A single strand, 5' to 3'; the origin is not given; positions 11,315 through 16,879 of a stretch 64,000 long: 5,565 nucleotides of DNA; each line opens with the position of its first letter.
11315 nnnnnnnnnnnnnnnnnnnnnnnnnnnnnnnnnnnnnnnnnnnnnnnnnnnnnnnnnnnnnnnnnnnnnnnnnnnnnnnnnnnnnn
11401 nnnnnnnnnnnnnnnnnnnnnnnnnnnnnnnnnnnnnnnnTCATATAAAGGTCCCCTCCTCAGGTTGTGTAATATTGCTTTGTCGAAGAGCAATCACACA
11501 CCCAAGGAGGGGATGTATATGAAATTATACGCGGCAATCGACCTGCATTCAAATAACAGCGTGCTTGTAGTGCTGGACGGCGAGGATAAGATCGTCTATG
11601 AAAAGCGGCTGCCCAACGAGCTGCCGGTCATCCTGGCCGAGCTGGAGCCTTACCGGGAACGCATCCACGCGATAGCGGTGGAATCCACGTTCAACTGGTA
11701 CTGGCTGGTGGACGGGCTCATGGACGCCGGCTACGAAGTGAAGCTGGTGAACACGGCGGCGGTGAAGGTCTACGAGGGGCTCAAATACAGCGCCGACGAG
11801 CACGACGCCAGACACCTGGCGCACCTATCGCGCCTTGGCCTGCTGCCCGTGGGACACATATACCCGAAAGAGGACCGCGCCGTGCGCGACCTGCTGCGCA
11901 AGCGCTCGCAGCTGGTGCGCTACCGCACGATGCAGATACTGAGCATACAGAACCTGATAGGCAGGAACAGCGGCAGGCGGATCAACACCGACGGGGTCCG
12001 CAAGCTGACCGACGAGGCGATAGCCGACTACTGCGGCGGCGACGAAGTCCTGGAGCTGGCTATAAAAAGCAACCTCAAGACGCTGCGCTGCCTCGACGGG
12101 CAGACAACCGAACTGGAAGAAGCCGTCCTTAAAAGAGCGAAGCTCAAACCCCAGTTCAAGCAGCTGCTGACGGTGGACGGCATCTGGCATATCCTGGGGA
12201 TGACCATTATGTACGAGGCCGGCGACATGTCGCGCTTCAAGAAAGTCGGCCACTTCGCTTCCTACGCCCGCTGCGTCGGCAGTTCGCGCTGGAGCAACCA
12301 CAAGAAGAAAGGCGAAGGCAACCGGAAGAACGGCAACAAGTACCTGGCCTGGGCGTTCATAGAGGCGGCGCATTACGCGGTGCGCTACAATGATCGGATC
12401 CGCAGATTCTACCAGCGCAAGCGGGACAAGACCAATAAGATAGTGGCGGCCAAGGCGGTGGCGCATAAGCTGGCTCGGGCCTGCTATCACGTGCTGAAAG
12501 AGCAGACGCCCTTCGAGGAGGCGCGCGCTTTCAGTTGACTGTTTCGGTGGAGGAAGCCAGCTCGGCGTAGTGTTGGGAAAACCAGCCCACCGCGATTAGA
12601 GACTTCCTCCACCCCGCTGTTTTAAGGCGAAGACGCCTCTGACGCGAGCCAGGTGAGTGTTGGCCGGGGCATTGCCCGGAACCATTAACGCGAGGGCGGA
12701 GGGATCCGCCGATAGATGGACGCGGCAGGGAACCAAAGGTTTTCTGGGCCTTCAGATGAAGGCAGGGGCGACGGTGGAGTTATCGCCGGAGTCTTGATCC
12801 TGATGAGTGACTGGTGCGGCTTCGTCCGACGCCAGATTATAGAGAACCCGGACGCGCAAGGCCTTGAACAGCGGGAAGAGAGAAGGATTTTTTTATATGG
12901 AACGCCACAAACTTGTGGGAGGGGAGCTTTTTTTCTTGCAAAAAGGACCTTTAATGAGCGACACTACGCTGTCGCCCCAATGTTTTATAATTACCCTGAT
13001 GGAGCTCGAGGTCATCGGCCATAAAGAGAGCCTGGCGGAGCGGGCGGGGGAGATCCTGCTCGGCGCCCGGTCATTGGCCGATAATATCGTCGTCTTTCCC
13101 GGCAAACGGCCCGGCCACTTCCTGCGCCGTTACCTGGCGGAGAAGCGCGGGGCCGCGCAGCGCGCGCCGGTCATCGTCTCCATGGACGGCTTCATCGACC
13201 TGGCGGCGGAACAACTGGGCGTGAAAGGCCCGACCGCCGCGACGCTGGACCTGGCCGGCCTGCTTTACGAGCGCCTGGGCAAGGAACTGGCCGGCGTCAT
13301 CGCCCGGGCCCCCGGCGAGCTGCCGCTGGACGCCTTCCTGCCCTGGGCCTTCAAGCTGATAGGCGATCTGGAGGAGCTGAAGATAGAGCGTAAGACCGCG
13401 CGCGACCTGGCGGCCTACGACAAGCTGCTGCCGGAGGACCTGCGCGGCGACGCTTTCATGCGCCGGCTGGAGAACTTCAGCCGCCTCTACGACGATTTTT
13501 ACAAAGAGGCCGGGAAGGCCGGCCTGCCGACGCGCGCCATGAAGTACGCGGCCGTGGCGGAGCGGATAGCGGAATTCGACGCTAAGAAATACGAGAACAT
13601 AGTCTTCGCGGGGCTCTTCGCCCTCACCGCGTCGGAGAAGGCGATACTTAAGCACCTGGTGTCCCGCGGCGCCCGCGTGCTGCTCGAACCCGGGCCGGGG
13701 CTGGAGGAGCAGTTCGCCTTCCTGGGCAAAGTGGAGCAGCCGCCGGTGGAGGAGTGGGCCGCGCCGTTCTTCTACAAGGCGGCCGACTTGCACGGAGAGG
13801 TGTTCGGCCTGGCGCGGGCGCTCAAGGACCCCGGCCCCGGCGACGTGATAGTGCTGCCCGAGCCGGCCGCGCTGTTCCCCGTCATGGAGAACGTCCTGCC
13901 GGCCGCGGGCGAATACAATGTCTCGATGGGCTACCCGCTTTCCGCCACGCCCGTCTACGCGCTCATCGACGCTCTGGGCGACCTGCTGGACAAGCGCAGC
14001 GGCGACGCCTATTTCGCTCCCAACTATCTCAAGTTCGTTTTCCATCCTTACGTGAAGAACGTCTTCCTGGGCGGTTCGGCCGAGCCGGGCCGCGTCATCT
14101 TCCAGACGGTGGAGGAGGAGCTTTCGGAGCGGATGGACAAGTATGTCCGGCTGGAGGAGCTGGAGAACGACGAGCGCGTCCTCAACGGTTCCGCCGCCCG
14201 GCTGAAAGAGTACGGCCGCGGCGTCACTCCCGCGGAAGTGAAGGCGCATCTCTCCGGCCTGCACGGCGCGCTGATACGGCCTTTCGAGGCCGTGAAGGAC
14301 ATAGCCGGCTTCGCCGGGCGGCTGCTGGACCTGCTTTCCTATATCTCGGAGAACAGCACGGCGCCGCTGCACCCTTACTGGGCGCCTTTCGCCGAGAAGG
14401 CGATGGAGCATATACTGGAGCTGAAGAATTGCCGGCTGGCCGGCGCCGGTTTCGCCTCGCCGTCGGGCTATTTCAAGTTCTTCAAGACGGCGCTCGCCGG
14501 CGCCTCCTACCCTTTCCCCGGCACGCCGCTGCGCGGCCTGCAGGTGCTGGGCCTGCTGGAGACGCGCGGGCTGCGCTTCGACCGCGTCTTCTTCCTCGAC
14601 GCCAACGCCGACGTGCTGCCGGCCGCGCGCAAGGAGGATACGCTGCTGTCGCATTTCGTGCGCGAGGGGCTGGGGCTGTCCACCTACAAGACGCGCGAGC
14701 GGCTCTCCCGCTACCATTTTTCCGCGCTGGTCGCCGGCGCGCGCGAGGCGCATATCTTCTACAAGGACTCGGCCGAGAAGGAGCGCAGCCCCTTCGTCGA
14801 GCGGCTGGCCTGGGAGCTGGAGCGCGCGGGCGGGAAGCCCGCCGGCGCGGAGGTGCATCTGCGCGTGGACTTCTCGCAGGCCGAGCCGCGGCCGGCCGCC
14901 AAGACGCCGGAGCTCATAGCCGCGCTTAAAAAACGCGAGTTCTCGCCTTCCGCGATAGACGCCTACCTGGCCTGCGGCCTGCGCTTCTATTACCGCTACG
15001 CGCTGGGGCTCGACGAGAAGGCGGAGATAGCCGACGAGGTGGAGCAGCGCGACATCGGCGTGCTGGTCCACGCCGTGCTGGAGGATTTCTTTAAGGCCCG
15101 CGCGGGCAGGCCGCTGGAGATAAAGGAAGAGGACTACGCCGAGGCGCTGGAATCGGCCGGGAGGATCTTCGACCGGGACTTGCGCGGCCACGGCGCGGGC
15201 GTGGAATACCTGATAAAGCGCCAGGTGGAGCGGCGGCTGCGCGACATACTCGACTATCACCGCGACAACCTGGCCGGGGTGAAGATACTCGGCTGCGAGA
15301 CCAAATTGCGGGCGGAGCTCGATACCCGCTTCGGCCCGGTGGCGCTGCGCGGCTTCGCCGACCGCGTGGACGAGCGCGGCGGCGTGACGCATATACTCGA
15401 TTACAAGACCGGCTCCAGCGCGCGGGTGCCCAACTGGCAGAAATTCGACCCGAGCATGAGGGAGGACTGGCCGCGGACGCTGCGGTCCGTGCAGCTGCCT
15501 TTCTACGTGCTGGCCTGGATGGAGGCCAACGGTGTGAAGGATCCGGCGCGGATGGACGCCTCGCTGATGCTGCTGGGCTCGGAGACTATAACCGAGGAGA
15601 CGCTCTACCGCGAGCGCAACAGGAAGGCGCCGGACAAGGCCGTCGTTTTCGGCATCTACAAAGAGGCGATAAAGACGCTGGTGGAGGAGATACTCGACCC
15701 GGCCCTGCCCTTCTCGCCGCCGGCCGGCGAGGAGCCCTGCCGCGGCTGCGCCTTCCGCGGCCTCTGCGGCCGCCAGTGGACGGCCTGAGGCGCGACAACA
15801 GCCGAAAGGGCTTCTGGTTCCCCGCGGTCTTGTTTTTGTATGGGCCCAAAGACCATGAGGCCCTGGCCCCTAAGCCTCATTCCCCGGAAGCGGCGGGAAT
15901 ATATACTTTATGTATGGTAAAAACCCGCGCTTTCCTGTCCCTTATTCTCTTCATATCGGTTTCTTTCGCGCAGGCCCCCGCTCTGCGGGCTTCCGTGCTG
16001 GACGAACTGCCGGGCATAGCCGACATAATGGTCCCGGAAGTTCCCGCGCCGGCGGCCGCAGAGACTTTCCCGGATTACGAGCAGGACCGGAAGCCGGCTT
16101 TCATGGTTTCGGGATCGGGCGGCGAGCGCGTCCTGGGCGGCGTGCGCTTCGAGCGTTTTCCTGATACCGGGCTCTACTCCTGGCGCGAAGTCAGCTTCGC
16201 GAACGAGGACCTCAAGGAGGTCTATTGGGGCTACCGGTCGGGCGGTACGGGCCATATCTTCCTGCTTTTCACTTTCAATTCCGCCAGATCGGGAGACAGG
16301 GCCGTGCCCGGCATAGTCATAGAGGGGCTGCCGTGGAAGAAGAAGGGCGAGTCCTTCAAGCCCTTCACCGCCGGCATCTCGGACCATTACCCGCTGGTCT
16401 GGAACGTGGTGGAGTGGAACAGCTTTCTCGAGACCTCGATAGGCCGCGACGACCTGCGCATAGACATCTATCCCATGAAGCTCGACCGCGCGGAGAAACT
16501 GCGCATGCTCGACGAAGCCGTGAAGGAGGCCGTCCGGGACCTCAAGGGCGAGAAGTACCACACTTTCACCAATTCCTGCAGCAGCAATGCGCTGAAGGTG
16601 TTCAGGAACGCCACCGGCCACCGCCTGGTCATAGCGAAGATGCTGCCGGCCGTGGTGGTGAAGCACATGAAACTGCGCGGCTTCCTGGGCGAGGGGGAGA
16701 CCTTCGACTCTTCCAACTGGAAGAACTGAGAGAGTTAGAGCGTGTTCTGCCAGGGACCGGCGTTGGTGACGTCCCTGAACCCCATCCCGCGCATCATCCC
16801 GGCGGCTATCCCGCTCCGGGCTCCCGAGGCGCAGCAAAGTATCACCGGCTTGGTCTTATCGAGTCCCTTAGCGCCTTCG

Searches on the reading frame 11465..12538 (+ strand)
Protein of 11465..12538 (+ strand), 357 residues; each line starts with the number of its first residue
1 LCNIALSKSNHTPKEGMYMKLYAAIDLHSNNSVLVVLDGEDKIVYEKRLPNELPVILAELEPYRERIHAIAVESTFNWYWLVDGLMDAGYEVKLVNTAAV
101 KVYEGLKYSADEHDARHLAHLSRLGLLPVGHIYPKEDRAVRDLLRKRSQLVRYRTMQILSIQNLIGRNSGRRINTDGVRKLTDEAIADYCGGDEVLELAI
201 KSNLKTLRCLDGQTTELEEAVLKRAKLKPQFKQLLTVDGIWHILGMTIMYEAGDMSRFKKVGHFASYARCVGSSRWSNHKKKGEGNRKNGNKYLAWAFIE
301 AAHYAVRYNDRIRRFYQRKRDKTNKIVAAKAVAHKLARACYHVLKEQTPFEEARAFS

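Call 59: search_protein_families(library=pfam, proteins=[window:11465-12538:+], max_evalue=0.001)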
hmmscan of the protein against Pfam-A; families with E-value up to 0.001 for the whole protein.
window:11465-12538:+ (357 aa): 2 families
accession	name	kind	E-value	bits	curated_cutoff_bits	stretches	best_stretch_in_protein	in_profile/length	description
PF02371.22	Transposase_20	-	2e-15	57.4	21.3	1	233-317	3-87/87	Transposase IS116/IS110/IS902 family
PF01548.23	DEDD_Tnp_IS110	-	1e-10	42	29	1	24-164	2-149/155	Transposase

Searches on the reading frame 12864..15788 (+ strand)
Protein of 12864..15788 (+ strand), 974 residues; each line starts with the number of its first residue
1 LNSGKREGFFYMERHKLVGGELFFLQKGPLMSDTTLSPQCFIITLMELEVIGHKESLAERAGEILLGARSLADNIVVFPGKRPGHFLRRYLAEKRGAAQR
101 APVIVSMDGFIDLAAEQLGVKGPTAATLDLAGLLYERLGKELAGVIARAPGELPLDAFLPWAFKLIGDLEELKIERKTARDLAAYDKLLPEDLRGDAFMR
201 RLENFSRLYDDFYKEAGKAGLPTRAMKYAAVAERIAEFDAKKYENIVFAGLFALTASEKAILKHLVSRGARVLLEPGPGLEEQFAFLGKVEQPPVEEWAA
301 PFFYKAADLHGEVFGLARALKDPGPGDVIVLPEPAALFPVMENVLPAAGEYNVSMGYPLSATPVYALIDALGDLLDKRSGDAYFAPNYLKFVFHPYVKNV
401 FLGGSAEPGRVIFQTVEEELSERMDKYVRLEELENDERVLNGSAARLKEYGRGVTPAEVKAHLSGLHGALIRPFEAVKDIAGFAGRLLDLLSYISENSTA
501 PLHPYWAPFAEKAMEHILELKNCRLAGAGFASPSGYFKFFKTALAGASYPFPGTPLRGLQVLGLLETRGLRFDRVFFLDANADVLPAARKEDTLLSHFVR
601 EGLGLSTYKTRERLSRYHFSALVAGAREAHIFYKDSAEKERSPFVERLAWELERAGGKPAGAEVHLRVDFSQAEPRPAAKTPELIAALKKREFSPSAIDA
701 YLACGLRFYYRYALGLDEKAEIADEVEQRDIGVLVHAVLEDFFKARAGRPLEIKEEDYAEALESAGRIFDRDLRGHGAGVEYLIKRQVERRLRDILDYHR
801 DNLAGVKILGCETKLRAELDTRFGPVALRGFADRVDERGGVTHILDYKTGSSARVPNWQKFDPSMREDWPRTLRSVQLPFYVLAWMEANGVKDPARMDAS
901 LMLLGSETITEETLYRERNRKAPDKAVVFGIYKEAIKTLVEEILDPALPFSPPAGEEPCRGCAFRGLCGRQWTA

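Call 59: search_protein_families(library=pfam, proteins=[window:12864-15788:+], max_evalue=0.001)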
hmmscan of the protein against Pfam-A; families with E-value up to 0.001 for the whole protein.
window:12864-15788:+ (974 aa): 1 family
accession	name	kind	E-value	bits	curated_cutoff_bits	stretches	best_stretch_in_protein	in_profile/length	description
PF12705.13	PDDEXK_1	-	2e-37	129.9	22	1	693-968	2-246/247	PD-(D/E)XK nuclease superfamily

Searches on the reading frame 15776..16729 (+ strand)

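Call 59: search_protein_families(library=pfam, proteins=[window:15776-16729:+], max_evalue=0.001)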
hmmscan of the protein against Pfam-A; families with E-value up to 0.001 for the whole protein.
window:15776-16729:+ (317 aa): 1 family
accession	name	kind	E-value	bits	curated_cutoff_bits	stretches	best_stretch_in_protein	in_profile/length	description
PF13387.12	Lnb_N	-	3e-05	24.1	22.2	1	150-282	23-154/175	Lnb N-terminal periplasmic domain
